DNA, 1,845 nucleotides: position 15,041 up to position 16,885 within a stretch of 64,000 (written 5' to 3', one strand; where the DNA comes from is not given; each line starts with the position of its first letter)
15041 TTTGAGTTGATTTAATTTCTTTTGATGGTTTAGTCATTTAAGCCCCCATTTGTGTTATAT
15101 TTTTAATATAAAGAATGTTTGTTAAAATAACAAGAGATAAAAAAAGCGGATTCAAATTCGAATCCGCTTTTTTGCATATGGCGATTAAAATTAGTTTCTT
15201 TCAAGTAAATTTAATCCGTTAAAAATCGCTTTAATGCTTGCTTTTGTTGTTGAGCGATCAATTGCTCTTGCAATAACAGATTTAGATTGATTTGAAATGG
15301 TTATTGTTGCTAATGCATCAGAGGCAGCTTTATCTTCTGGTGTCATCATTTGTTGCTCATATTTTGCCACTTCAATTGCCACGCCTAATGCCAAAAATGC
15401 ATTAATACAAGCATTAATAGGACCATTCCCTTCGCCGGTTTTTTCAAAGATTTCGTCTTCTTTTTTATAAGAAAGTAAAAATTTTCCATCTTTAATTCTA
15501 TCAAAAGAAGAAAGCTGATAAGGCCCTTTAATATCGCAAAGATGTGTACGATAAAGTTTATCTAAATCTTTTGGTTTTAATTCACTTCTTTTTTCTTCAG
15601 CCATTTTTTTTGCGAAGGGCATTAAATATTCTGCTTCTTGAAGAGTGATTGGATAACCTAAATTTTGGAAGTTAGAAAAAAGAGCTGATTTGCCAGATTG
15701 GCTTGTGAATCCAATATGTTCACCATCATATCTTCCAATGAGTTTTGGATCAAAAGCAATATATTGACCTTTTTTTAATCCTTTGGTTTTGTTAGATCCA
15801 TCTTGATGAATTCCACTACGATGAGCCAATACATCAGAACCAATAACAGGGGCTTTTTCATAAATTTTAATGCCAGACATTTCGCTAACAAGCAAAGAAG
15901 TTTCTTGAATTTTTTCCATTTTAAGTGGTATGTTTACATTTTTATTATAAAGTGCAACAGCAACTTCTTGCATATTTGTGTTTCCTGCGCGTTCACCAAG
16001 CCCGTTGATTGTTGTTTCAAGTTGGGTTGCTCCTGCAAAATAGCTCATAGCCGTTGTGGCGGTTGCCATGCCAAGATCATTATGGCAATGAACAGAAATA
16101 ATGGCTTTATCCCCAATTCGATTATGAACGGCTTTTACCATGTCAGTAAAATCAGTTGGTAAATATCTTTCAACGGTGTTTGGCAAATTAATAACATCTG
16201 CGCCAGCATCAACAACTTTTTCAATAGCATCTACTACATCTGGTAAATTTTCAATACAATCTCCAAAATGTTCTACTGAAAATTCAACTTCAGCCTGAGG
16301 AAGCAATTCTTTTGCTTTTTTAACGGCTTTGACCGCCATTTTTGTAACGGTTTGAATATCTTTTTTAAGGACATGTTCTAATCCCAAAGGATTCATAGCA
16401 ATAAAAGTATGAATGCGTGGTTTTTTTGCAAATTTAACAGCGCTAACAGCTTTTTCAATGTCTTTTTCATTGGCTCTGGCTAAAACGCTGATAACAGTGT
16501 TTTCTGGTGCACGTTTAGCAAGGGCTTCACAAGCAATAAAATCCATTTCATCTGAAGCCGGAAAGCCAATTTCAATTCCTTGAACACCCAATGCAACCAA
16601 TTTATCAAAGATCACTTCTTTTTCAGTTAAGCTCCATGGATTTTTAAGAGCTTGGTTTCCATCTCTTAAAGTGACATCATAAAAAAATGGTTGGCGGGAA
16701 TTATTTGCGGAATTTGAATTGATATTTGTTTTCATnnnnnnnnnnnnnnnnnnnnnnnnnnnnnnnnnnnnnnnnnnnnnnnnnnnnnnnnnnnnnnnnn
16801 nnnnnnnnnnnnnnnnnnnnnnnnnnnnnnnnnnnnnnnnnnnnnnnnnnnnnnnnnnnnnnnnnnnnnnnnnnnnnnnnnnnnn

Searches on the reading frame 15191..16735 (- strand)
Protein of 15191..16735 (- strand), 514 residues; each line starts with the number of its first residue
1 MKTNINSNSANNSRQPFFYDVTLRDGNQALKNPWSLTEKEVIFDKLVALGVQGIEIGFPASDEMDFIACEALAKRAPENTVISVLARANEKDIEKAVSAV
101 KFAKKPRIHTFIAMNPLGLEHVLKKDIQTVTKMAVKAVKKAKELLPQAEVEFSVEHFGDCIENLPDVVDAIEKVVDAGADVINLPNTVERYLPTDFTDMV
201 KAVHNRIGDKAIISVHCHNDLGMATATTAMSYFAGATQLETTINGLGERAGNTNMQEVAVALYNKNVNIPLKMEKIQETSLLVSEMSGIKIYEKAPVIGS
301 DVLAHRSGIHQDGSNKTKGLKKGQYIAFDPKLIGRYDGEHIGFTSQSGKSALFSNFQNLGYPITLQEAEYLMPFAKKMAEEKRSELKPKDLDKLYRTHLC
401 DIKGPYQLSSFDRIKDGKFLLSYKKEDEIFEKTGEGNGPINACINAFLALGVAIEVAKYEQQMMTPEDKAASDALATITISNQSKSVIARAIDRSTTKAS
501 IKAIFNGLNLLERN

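Call 5: search_protein_families(library=ncbifam, proteins=[window:15191-16735:-])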
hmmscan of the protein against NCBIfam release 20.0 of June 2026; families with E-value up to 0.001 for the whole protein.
window:15191-16735:- (514 aa): 27 families (the best 25 are shown)
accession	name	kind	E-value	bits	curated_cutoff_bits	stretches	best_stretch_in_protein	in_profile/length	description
NF042434.1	IPMS_Lepto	equivalog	1.3e-155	518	500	1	12-382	2-373/374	2-isopropylmalate synthase LeuA2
NF002086.0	PRK00915.1-3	equivalog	9.9e-103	344.3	532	1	17-512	8-502/516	2-isopropylmalate synthase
TIGR00973.1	leuA_bact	equivalog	1.3e-98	330.6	598.7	1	18-509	4-494/494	2-isopropylmalate synthase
NF002088.0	PRK00915.1-5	equivalog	2.7e-90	303.3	697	1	18-509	6-496/514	2-isopropylmalate synthase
NF002084.0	PRK00915.1-1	equivalog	7.9e-90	301.8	748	1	15-513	4-501/523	2-isopropylmalate synthase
NF002087.0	PRK00915.1-4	equivalog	1.6e-86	290.9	729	1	17-512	8-503/516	2-isopropylmalate synthase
NF002991.1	PRK03739.1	subfamily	6.8e-82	275.9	455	1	13-509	24-549/550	2-isopropylmalate synthase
NF002085.0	PRK00915.1-2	subfamily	1.8e-74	251.3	517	1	9-511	7-499/504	2-isopropylmalate synthase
TIGR02090.1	LEU1_arch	subfamily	1e-66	225.5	484.75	1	19-381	4-350/363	isopropylmalate/citramalate/homocitrate synthases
TIGR00970.1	leuA_yeast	equivalog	2.4e-65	221.2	697.4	1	13-510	24-561/564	2-isopropylmalate synthase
NF041069.1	IPMS_Sufob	equivalog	1.6e-63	215.2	600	1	19-382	4-353/371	isopropylmalate synthase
TIGR02660.1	nifV_homocitr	equivalog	1.2e-58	199.2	462.9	1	18-395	4-365/365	homocitrate synthase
TIGR02146.1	LysS_fung_arch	equivalog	7.7e-47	160.2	413.55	1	20-364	3-331/344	homocitrate synthase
TIGR00977.1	citramal_synth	equivalog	2.1e-43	148.4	450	1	18-370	4-355/526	citramalate synthase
NF011420.0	PRK14847.1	equivalog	1e-33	116.7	604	1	11-296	28-326/333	2-isopropylmalate synthase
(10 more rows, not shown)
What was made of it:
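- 15191..16735 (-): leuA: 2-isopropylmalate synthase of the LeuA2 type, 514 aa, with the C-terminal LeuA_dimer regulatory domain. NF042434 scores 518 bits against a cutoff of 500 (call 5).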

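Call 8: find_encoding_contigs(protein=window:15191-16735:-, flank=3000, max_places=6)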
Protein window:15191-16735:- (514 aa): no gene with exactly this product is on record in the collection.
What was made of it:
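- Tried and rejected: An exact look-up of the window's LeuA found nothing (call 8).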

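Call 9: find_homologous_proteins(query=window:15191-16735:-, max_evalue=1e-30)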
Query window:15191-16735:- (514 aa): 7767 proteins with E <= 1e-30 among 8000 candidates; the best 120 are listed.
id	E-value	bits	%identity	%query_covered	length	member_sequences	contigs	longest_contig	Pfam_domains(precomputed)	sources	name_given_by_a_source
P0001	0.0e+0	1060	92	100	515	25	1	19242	PF22617.2,PF00682.26,PF08502.16,PF22615.2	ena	-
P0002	0.0e+0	1051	91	100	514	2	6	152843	PF22617.2,PF00682.26,PF08502.16,PF22615.2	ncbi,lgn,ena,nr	ncbi:MAG: 2-isopropylmalate synthase [Alphaproteobacteria bacterium]|nr:2-isopropylmalate synthase [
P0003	1.7e-260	883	79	97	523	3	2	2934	PF00682.26,PF08502.16,PF22615.2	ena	-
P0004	1.3e-256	870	76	98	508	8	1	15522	PF22617.2,PF00682.26,PF08502.16,PF22615.2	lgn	-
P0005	2.4e-253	859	74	99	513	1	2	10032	PF00682.26,PF08502.16,PF22615.2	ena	-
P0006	1.6e-244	830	72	99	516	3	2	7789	PF22617.2,PF00682.26,PF08502.16,PF22615.2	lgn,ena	-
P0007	6.5e-242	822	73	97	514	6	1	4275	PF22617.2,PF00682.26,PF08502.16,PF22615.2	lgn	-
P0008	1.4e-239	814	71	98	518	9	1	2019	PF00682.26,PF08502.16,PF22615.2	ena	-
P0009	9.5e-237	805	71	100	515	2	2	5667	PF00682.26,PF08502.16,PF22615.2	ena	-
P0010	2.0e-236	803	71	99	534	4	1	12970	PF00682.26,PF08502.16,PF22615.2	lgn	-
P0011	1.5e-233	794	70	97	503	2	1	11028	PF22617.2,PF00682.26,PF08502.16,PF22615.2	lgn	-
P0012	1.6e-228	777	69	97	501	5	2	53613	PF00682.26,PF08502.16,PF22615.2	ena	-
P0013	7.4e-228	775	69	97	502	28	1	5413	PF22617.2,PF00682.26,PF08502.16,PF22615.2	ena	-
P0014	7.6e-228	775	69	97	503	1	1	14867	PF22617.2,PF00682.26,PF08502.16,PF22615.2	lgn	-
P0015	4.8e-227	773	69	97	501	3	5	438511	PF00682.26,PF08502.16,PF22615.2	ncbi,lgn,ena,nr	ncbi:MAG: 2-isopropylmalate synthase [Alphaproteobacteria bacterium]|nr:2-isopropylmalate synthase [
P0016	9.1e-225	765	69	97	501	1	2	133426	PF22617.2,PF00682.26,PF08502.16,PF22615.2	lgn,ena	-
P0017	6.4e-223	759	68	97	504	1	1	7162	PF22617.2,PF00682.26,PF08502.16,PF22615.2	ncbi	-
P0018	5.7e-222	756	67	97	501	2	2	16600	PF22617.2,PF00682.26,PF08502.16,PF22615.2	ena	-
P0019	1.0e-215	735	65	97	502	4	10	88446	PF00682.26,PF08502.16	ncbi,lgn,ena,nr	ncbi:MAG: 2-isopropylmalate synthase [Alphaproteobacteria bacterium]|nr:2-isopropylmalate synthase [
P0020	2.1e-215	734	64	97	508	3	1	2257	PF22617.2,PF00682.26,PF08502.16,PF22615.2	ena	-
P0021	1.5e-210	718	65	97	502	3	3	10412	PF00682.26,PF08502.16,PF22615.2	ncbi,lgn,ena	-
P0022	3.9e-209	714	65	97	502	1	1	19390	PF22617.2,PF00682.26,PF08502.16,PF22615.2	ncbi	-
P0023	6.9e-202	690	71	85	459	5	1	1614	PF22617.2,PF00682.26,PF22615.2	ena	-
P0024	1.8e-187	642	59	98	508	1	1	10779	PF22617.2,PF00682.26,PF08502.16,PF22615.2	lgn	-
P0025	4.4e-187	641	59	98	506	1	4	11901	PF22617.2,PF00682.26,PF08502.16,PF22615.2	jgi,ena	-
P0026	1.7e-185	636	58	98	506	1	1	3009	PF22617.2,PF00682.26,PF08502.16,PF22615.2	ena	-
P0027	4.4e-185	634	58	97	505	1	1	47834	PF22617.2,PF00682.26,PF08502.16,PF22615.2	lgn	-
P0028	2.7e-184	632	59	97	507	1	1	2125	PF22617.2,PF00682.26,PF08502.16,PF22615.2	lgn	-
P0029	1.3e-183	629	58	97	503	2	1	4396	PF22617.2,PF00682.26,PF08502.16,PF22615.2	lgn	-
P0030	4.7e-183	628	58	97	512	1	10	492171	PF22617.2,PF00682.26,PF08502.16,PF22615.2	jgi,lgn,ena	-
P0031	4.8e-183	627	59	97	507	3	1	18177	PF22617.2,PF00682.26,PF08502.16,PF22615.2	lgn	-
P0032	6.0e-183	627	58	97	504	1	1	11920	PF22617.2,PF00682.26,PF08502.16,PF22615.2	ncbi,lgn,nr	ncbi:MAG: alpha-isopropylmalate synthase regulatory domain-containing protein [Candidatus Gastranaer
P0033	1.5e-182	626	59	97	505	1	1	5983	PF22617.2,PF00682.26,PF08502.16,PF22615.2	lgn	-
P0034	2.0e-182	625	59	98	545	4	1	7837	PF22617.2,PF00682.26,PF08502.16,PF22615.2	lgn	-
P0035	2.5e-182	625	58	97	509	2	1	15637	PF22617.2,PF00682.26,PF08502.16,PF22615.2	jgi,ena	-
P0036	2.6e-182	625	58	97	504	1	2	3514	PF22617.2,PF00682.26,PF08502.16,PF22615.2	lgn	-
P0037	8.5e-182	623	57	98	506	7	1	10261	PF22617.2,PF00682.26,PF08502.16,PF22615.2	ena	-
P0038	1.4e-181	623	58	97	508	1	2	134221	PF22617.2,PF00682.26,PF08502.16,PF22615.2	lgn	-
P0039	1.6e-181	622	56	98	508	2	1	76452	PF22617.2,PF00682.26,PF08502.16,PF22615.2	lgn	-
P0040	1.7e-181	622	57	97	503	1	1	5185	PF22617.2,PF00682.26,PF08502.16,PF22615.2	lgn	-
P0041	1.8e-181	622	58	97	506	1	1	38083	PF22617.2,PF00682.26,PF08502.16,PF22615.2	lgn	-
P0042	1.8e-181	622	58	97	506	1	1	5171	PF22617.2,PF00682.26,PF08502.16,PF22615.2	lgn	-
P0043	1.8e-181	622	58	98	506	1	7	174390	PF22617.2,PF00682.26,PF08502.16,PF22615.2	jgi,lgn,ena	-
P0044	2.1e-181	622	57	97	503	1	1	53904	PF22617.2,PF00682.26,PF08502.16,PF22615.2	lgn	-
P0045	2.3e-181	622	58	97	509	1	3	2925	PF22617.2,PF00682.26,PF08502.16,PF22615.2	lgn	-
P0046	2.6e-181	622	57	97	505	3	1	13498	PF22617.2,PF00682.26,PF08502.16,PF22615.2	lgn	-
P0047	3.8e-181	621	58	97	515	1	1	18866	PF22617.2,PF00682.26,PF08502.16,PF22615.2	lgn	-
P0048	6.7e-181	620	58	97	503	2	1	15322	PF22617.2,PF00682.26,PF08502.16,PF22615.2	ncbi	-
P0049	9.1e-181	620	58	97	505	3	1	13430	PF22617.2,PF00682.26,PF08502.16,PF22615.2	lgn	-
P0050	1.0e-180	620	57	98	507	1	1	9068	PF22617.2,PF00682.26,PF08502.16,PF22615.2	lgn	-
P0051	1.5e-180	619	56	98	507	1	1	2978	PF22617.2,PF00682.26,PF08502.16,PF22615.2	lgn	-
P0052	1.6e-180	619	57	98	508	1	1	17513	PF22617.2,PF00682.26,PF08502.16,PF22615.2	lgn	-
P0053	1.7e-180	619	56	98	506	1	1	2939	PF22617.2,PF00682.26,PF08502.16,PF22615.2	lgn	-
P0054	2.3e-180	619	58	98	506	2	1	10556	PF22617.2,PF00682.26,PF08502.16,PF22615.2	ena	-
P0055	2.7e-180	618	58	97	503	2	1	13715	PF22617.2,PF00682.26,PF08502.16,PF22615.2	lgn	-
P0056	3.3e-180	618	56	96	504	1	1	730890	PF22617.2,PF00682.26,PF08502.16,PF22615.2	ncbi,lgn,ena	-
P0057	3.5e-180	618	57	98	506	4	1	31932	PF22617.2,PF00682.26,PF08502.16,PF22615.2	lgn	-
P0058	4.0e-180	618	57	97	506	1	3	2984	PF22617.2,PF00682.26,PF08502.16,PF22615.2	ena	-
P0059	4.3e-180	618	56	98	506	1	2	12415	PF22617.2,PF00682.26,PF08502.16,PF22615.2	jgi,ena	-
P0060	4.9e-180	618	57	97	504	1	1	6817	PF22617.2,PF00682.26,PF08502.16,PF22615.2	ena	-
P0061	6.0e-180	617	58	97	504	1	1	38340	PF22617.2,PF00682.26,PF08502.16,PF22615.2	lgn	-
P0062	6.3e-180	617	57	97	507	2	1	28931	PF22617.2,PF00682.26,PF08502.16,PF22615.2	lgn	-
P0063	6.4e-180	617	58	97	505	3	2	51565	PF22617.2,PF00682.26,PF08502.16,PF22615.2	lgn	-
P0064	7.1e-180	617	57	98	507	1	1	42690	PF22617.2,PF00682.26,PF08502.16,PF22615.2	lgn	-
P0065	1.8e-179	616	57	97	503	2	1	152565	PF22617.2,PF00682.26,PF08502.16,PF22615.2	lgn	-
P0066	1.8e-179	616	57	97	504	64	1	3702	PF22617.2,PF00682.26,PF08502.16,PF22615.2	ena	-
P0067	2.0e-179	616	57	97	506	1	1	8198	PF22617.2,PF00682.26,PF08502.16,PF22615.2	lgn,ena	-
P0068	2.1e-179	615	58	97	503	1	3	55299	PF22617.2,PF00682.26,PF08502.16,PF22615.2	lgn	-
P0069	2.3e-179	615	57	97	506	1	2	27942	PF22617.2,PF00682.26,PF08502.16,PF22615.2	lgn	-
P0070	2.6e-179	615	57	97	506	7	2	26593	PF22617.2,PF00682.26,PF08502.16,PF22615.2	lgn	-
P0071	2.7e-179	615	57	97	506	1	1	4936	PF22617.2,PF00682.26,PF08502.16,PF22615.2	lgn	-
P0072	3.7e-179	615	58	96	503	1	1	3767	PF22617.2,PF00682.26,PF08502.16,PF22615.2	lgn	-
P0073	3.8e-179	615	57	97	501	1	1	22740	PF22617.2,PF00682.26,PF08502.16,PF22615.2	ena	-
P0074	4.7e-179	614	56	97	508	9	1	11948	PF22617.2,PF00682.26,PF08502.16,PF22615.2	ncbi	ncbi:MAG: 2-isopropylmalate synthase LeuA2 [bacterium]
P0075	5.9e-179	614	57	98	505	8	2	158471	PF22617.2,PF00682.26,PF08502.16,PF22615.2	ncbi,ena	-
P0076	9.0e-179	613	57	97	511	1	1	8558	PF22617.2,PF00682.26,PF08502.16,PF22615.2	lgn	-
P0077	1.0e-178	613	57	97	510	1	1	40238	PF22617.2,PF00682.26,PF08502.16,PF22615.2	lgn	-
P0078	1.3e-178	613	56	97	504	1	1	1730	PF22617.2,PF00682.26,PF08502.16,PF22615.2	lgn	-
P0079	1.4e-178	613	56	97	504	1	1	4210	PF22617.2,PF00682.26,PF08502.16,PF22615.2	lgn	-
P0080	2.0e-178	612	56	97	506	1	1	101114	PF22617.2,PF00682.26,PF08502.16,PF22615.2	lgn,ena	-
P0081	2.5e-178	612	57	97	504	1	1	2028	PF22617.2,PF00682.26,PF08502.16,PF22615.2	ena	-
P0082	3.3e-178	612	57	97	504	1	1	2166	PF22617.2,PF00682.26,PF08502.16,PF22615.2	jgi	-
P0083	3.5e-178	611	56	97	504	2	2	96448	PF22617.2,PF00682.26,PF08502.16,PF22615.2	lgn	-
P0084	3.6e-178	611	57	97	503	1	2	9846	PF22617.2,PF00682.26,PF08502.16,PF22615.2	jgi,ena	-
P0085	4.5e-178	611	56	97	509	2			PF22617.2,PF00682.26,PF08502.16,PF22615.2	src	-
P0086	9.1e-178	610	57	97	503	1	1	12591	PF22617.2,PF00682.26,PF08502.16,PF22615.2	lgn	-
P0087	9.5e-178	610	57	97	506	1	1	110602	PF22617.2,PF00682.26,PF08502.16,PF22615.2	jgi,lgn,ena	-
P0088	1.4e-177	609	57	97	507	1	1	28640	PF22617.2,PF00682.26,PF08502.16,PF22615.2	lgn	-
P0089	1.6e-177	609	55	98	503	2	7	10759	PF22617.2,PF00682.26,PF08502.16,PF22615.2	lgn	-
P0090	1.7e-177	609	58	97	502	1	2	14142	PF22617.2,PF00682.26,PF08502.16,PF22615.2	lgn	-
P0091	1.7e-177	609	57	97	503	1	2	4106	PF22617.2,PF00682.26,PF08502.16,PF22615.2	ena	-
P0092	2.9e-177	608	56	97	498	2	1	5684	PF22617.2,PF00682.26,PF08502.16,PF22615.2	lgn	-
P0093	4.8e-177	608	57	97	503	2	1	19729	PF22617.2,PF00682.26,PF08502.16,PF22615.2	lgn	-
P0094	1.2e-176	606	92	58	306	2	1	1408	PF00682.26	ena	-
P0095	2.1e-176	606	57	97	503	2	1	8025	PF22617.2,PF00682.26,PF08502.16,PF22615.2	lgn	-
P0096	4.9e-176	604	55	97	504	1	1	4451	PF22617.2,PF00682.26,PF08502.16,PF22615.2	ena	-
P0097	1.2e-175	603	56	97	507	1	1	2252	PF22617.2,PF00682.26,PF08502.16,PF22615.2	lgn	-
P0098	1.9e-175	602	56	97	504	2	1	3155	PF22617.2,PF00682.26,PF08502.16,PF22615.2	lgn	-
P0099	2.6e-175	602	55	97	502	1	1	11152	PF22617.2,PF00682.26,PF08502.16,PF22615.2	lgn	-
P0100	2.6e-175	602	56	97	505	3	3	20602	PF22617.2,PF00682.26,PF08502.16,PF22615.2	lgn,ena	-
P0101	2.9e-175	602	55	97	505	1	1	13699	PF22617.2,PF00682.26,PF08502.16,PF22615.2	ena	-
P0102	3.0e-175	602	58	97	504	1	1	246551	PF22617.2,PF00682.26,PF08502.16,PF22615.2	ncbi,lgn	-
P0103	3.4e-175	602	55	97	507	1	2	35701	PF22617.2,PF00682.26,PF08502.16,PF22615.2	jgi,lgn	-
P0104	8.0e-175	600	56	97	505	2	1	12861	PF22617.2,PF00682.26,PF08502.16,PF22615.2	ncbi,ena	-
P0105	2.5e-174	599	55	97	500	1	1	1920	PF22617.2,PF00682.26,PF08502.16,PF22615.2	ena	-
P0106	2.9e-174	599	56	98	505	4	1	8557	PF00682.26,PF08502.16,PF22615.2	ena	-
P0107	3.8e-174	598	56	97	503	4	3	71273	PF22617.2,PF00682.26,PF08502.16,PF22615.2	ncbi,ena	-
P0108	4.5e-174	598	54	98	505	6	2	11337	PF22617.2,PF00682.26,PF08502.16,PF22615.2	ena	-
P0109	6.0e-174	597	56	98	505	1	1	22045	PF22617.2,PF00682.26,PF08502.16,PF22615.2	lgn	-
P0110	8.9e-174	597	56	97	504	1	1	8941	PF22617.2,PF00682.26,PF08502.16,PF22615.2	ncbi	ncbi:MAG: 2-isopropylmalate synthase LeuA2 [Brevinema sp.]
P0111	9.8e-174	597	56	97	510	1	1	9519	PF22617.2,PF00682.26,PF08502.16,PF22615.2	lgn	-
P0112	1.7e-173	596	56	97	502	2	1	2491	PF22617.2,PF00682.26,PF08502.16,PF22615.2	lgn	-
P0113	1.4e-172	593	55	98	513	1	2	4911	PF22617.2,PF00682.26,PF08502.16,PF22615.2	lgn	-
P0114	1.5e-172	593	56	97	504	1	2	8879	PF22617.2,PF00682.26,PF08502.16,PF22615.2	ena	-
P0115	2.2e-172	592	56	97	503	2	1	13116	PF22617.2,PF00682.26,PF08502.16,PF22615.2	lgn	-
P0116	3.6e-172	592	55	97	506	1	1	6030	PF22617.2,PF00682.26,PF08502.16,PF22615.2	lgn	-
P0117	1.2e-171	590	55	97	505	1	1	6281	PF22617.2,PF00682.26,PF08502.16,PF22615.2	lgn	-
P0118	3.8e-171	588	55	97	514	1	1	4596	PF22617.2,PF00682.26,PF08502.16,PF22615.2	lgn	-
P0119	4.8e-171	588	56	97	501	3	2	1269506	PF22617.2,PF00682.26,PF08502.16,PF22615.2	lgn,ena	-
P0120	1.6e-170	586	55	97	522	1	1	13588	PF22617.2,PF00682.26,PF08502.16,PF22615.2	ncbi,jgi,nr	ncbi:MAG: hypothetical protein ACD_20C00135G0002 [uncultured bacterium]|nr:MAG: hypothetical protein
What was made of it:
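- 15191..16735 (-): The precomputed Pfam domains of its homologues include PF00682 and PF08502 (call 9).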

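Call 12: find_related_loci(query=A1, collection=genome_contigs, flank=4000)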
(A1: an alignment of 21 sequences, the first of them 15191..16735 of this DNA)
Query A1 (514 aa) in genome_contigs; peptide patterns used: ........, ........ (x = any residue, [..] = any of these).
600 stretches matched a pattern (row limit reached: there are more); 599 encode a relative of the query (tblastn E <= 1e-3); the best 80 are kept; 80 distinct loci.
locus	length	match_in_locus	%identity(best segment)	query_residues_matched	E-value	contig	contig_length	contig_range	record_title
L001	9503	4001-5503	56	14-512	0e+0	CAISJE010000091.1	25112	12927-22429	uncultured bacterium isolate Ja1_bin-3702 genome assembly, contig: bin-3702:091/233, whole genome shotgun sequence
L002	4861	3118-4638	53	12-513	2e-177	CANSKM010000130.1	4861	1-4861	MAG TPA_asm: uncultured bacterium isolate SRR19759464_bin.26_metawrap_v1.3_MAG genome assembly, contig: NODE.10376_lengt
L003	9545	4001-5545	52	2-513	1e-169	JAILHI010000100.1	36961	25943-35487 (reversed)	MAG: Candidatus Gastranaerophilales bacterium isolate RUI120 k141_9370755_flag=0_multi=14.0000_len=36961, whole genome s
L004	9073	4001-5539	46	11-511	4e-150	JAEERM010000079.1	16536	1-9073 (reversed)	MAG: Fibrobacter sp. isolate Tb.RUG.359 NODE_15221_length_16536_cov_14.720093, whole genome shotgun sequence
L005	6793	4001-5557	46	3-511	2e-148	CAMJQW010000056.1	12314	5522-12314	MAG: uncultured Fibrobacter sp. isolate SRR12081296_bin.7_metaWRAP_v1.3_MAG genome assembly, contig: ERZ12289772.8051, w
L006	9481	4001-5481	52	13-511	3e-121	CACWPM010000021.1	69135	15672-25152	MAG: Fibrobacter succinogenes isolate RUG10790 genome assembly, contig: RUG10790_asm_21, whole genome shotgun sequence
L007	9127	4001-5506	35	13-513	6e-76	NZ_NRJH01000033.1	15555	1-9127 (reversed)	Psittacicella melopsittaci strain B96_4 contig_33, whole genome shotgun sequence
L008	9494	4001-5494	34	13-509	8e-76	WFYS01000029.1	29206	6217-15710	MAG: Desulfurellaceae bacterium isolate S142_15 k151_15182, whole genome shotgun sequence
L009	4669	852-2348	34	17-511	1e-73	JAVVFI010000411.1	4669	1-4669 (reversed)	MAG: Sedimentisphaerales bacterium isolate TamC13-43 NODE_411_length_4669_cov_2.349521, whole genome shotgun sequence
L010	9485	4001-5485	34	13-509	5e-73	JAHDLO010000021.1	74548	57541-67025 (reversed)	MAG: Clostridiaceae bacterium isolate M1-B18 k141_102365, whole genome shotgun sequence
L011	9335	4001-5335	36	17-459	3e-73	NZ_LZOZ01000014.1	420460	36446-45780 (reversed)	Haemophilus sp. CCUG 60358 contig_3, whole genome shotgun sequence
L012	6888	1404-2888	34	17-513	4e-73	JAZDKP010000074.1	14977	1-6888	MAG: Fibrobacterota bacterium isolate MEGAHIT-group-0.541 k141_18327756, whole genome shotgun sequence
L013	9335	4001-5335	36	17-459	4e-73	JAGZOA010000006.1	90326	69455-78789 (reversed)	MAG: Haemophilus parainfluenzae isolate L3_122_368G1_dasL3_122_368G1_concoct_22 L3_122_368G1_scaffold_132, whole genome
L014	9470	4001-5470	33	18-509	6e-73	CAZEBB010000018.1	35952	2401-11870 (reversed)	MAG TPA_asm: uncultured Peptoniphilaceae bacterium isolate SRP294416_co3_532 genome assembly, contig: NODE_1337_length_3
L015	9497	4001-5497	34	12-509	4e-72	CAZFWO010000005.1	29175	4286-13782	MAG TPA_asm: uncultured Desulfurellales bacterium isolate binchicken_co164_206 genome assembly, contig: NODE_166_length_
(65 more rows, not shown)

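Call 13: find_encoding_contigs(protein=P0002, flank=4000, max_places=3)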
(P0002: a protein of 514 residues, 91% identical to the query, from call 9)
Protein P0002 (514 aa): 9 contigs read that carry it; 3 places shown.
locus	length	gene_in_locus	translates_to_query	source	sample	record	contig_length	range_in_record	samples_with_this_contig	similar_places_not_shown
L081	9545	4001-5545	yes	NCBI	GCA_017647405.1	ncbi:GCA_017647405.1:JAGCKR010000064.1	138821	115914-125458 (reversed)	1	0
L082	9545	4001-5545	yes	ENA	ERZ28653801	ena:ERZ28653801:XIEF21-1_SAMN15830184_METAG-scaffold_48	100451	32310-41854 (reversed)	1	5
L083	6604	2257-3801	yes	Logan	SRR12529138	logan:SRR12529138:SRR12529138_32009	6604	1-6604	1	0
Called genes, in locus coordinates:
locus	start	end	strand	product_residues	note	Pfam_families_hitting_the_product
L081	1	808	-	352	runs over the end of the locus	PF21016:RlmN_N, PF04055:Radical_SAM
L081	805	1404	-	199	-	-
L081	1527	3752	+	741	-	PF00521:DNA_topoisoIV, PF03989:DNA_gyraseA_C (weak)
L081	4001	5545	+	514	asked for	PF00682:HMGL-like, PF22615:IPMS_D2, PF22617:HCS_D2 (weak), PF08502:LeuA_dimer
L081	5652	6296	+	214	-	PF05656:DUF805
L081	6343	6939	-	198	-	PF05494:MlaC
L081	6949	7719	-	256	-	PF04333:MlaA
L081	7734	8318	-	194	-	PF18306:LDcluster4, PF03641:Lysine_decarbox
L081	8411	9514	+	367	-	-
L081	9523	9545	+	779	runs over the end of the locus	PF13191:AAA_16 (faint), PF23569:NBD_SMAX1 (weak), PF00004:AAA (faint), PF12775:AAA_7 (faint), PF17871:AAA_lid_9, PF07724:AAA_2, PF07728:AAA_5, PF10431:ClpB_D2-small, +1 more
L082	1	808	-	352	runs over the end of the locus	PF21016:RlmN_N, PF04055:Radical_SAM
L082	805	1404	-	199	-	-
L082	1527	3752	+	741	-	PF00521:DNA_topoisoIV, PF03989:DNA_gyraseA_C (weak)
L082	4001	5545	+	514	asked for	PF00682:HMGL-like, PF22615:IPMS_D2, PF22617:HCS_D2 (weak), PF08502:LeuA_dimer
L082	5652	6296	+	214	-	PF05656:DUF805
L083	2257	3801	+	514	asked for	PF00682:HMGL-like, PF22615:IPMS_D2, PF22617:HCS_D2 (weak), PF08502:LeuA_dimer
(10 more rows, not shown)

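Call 14: find_encoding_contigs(protein=P0001, flank=4000, max_places=2)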
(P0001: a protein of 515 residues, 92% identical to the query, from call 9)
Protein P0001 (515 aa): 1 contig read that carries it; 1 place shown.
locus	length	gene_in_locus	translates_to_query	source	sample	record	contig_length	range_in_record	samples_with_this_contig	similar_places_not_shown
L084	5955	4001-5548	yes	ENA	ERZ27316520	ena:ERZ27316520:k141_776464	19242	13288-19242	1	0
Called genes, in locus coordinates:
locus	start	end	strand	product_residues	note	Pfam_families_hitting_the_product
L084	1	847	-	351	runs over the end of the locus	PF21016:RlmN_N, PF04055:Radical_SAM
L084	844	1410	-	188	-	-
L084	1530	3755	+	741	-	PF00521:DNA_topoisoIV, PF03989:DNA_gyraseA_C (weak)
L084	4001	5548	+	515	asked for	PF00682:HMGL-like, PF22615:IPMS_D2 (weak), PF22617:HCS_D2 (weak), PF08502:LeuA_dimer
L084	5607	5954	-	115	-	?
